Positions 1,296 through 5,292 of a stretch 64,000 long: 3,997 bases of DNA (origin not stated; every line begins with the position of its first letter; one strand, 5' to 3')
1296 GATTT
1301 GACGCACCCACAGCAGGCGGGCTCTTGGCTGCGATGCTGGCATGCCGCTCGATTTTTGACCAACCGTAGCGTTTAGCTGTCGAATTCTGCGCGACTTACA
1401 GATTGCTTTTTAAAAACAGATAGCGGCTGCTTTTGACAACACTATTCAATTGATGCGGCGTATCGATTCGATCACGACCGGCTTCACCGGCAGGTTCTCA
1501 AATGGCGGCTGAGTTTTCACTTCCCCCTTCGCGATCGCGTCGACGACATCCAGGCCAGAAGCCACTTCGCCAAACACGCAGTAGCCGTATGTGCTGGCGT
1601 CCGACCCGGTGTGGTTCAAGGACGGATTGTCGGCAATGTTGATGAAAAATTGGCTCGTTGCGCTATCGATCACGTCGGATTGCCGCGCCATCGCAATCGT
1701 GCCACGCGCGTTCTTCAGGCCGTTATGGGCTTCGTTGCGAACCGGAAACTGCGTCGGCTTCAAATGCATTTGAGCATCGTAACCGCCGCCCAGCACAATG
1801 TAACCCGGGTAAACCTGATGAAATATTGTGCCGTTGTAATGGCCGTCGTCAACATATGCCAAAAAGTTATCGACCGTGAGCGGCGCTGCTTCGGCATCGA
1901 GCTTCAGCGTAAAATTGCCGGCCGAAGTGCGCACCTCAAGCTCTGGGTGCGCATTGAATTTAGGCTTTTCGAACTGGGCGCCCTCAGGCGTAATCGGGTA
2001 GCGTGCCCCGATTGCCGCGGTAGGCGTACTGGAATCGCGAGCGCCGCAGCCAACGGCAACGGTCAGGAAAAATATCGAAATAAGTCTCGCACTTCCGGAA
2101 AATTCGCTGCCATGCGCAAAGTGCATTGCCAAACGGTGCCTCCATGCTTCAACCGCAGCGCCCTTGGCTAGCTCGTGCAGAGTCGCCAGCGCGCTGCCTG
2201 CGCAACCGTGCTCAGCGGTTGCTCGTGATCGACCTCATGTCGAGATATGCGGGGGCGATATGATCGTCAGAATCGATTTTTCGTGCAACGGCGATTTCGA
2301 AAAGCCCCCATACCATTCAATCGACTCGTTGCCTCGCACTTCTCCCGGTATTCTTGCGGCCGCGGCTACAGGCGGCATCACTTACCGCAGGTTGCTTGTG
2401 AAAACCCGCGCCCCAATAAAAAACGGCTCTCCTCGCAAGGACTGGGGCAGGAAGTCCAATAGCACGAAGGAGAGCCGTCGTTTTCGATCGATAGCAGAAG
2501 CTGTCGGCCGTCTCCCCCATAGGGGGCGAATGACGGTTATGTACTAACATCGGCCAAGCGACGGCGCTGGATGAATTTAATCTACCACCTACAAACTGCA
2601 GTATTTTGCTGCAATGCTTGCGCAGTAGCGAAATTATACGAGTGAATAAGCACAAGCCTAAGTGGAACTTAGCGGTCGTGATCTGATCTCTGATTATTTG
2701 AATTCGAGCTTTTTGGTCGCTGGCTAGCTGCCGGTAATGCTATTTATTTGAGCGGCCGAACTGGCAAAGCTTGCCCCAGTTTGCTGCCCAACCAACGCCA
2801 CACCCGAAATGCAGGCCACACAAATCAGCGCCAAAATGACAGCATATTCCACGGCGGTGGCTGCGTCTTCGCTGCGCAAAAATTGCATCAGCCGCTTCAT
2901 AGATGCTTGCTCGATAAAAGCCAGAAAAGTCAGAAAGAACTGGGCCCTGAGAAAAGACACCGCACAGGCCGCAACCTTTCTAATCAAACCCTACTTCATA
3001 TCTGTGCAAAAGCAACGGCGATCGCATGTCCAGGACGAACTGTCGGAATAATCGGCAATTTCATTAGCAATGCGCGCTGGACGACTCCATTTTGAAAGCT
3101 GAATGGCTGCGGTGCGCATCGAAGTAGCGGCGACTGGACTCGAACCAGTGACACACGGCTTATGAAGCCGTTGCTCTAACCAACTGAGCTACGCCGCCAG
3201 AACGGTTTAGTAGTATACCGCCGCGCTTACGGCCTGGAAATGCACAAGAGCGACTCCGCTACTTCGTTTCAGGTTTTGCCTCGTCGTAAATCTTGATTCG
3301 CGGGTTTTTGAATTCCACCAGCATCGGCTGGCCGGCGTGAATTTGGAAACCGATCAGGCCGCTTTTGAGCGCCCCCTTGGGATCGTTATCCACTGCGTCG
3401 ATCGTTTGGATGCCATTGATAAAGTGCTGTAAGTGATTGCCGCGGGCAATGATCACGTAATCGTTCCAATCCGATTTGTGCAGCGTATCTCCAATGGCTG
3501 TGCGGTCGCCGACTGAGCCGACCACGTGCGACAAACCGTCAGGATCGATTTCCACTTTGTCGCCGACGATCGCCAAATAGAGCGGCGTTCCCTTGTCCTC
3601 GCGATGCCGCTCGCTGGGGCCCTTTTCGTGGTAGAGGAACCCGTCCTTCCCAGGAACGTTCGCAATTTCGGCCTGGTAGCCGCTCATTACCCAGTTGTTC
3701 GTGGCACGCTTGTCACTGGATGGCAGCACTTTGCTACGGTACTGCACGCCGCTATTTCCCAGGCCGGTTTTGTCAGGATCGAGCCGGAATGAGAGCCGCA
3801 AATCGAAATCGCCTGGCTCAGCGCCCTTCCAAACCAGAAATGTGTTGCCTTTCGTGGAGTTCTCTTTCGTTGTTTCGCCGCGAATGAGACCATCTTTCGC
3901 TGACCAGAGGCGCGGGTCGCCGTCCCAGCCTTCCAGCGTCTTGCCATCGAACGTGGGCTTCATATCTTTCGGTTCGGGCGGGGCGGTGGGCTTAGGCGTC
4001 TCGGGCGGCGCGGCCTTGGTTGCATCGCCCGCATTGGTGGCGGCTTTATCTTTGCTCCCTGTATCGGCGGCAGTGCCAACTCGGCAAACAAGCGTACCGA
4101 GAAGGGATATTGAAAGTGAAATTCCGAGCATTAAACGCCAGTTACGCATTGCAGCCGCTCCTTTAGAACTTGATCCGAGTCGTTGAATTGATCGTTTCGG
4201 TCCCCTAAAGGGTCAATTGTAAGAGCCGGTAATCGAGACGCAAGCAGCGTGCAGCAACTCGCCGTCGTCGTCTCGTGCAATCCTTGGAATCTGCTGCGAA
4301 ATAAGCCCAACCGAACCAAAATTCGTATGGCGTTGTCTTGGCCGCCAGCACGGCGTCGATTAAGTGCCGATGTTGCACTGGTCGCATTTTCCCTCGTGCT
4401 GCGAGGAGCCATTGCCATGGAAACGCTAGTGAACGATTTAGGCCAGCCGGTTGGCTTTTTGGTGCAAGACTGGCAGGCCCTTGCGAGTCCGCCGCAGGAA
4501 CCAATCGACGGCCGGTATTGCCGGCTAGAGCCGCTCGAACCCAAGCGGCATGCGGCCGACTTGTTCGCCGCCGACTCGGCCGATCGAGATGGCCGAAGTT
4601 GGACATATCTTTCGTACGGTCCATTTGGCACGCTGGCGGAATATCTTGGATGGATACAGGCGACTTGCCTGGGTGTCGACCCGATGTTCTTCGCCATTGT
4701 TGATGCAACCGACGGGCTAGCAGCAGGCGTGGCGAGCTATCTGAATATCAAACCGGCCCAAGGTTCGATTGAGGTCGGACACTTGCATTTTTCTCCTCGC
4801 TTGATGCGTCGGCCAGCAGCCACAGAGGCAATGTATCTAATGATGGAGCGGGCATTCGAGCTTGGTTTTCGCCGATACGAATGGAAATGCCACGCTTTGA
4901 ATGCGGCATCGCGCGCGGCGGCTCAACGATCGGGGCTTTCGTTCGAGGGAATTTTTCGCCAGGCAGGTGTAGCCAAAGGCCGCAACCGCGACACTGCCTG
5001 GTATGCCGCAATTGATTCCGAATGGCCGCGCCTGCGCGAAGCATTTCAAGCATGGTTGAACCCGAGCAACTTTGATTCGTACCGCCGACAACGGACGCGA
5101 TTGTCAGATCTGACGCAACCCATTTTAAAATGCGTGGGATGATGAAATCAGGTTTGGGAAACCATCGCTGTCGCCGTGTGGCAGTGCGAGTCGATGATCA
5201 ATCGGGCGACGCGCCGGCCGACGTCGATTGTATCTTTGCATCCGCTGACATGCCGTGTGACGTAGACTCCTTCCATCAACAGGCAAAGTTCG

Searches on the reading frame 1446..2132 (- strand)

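Call 66: search_protein_families(library=pfam, proteins=[window:1446-2132:-], max_evalue=0.00001)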
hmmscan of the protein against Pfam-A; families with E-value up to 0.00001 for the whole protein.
window:1446-2132:- (228 aa): 1 family
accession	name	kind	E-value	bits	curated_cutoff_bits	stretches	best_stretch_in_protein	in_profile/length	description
PF00160.26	Pro_isomerase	-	8.5e-41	140.3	21.7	1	66-224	3-157/159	Cyclophilin type peptidyl-prolyl cis-trans isomerase/CLD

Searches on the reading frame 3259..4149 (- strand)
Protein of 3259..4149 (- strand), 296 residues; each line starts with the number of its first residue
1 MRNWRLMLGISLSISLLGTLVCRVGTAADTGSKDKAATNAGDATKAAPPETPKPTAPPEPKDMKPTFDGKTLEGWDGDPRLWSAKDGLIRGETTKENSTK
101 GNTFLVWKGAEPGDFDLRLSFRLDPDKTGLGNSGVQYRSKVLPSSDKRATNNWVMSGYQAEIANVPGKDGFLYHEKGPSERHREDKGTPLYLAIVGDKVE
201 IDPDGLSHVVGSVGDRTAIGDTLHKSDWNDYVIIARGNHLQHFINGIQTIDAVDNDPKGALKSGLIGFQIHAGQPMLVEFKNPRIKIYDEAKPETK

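Call 66: search_protein_families(library=pfam, proteins=[window:3259-4149:-], max_evalue=0.00001)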
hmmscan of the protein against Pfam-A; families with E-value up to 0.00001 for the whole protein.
window:3259-4149:- (296 aa): 1 family
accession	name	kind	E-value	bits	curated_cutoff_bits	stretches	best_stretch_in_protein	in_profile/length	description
PF06439.18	3keto-disac_hyd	-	4.4e-36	125.1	26.8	1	63-286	2-187/187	3-keto-disaccharide hydrolase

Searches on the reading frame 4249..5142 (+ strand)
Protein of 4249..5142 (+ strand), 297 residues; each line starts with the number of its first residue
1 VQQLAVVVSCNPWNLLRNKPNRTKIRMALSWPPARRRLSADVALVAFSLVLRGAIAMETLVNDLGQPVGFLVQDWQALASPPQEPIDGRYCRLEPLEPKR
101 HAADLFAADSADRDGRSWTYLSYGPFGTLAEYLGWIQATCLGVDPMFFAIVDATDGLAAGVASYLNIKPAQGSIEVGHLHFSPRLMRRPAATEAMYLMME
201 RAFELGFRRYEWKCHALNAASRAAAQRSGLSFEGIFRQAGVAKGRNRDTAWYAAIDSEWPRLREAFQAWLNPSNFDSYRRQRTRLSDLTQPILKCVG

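Call 66: search_protein_families(library=pfam, proteins=[window:4249-5142:+], max_evalue=0.00001)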
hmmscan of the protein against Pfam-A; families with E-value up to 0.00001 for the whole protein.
window:4249-5142:+ (297 aa): 1 family
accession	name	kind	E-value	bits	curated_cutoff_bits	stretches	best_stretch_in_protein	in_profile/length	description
PF13302.13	Acetyltransf_3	-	4.3e-11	44.1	25.4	1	93-230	4-137/138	Acetyltransferase (GNAT) domain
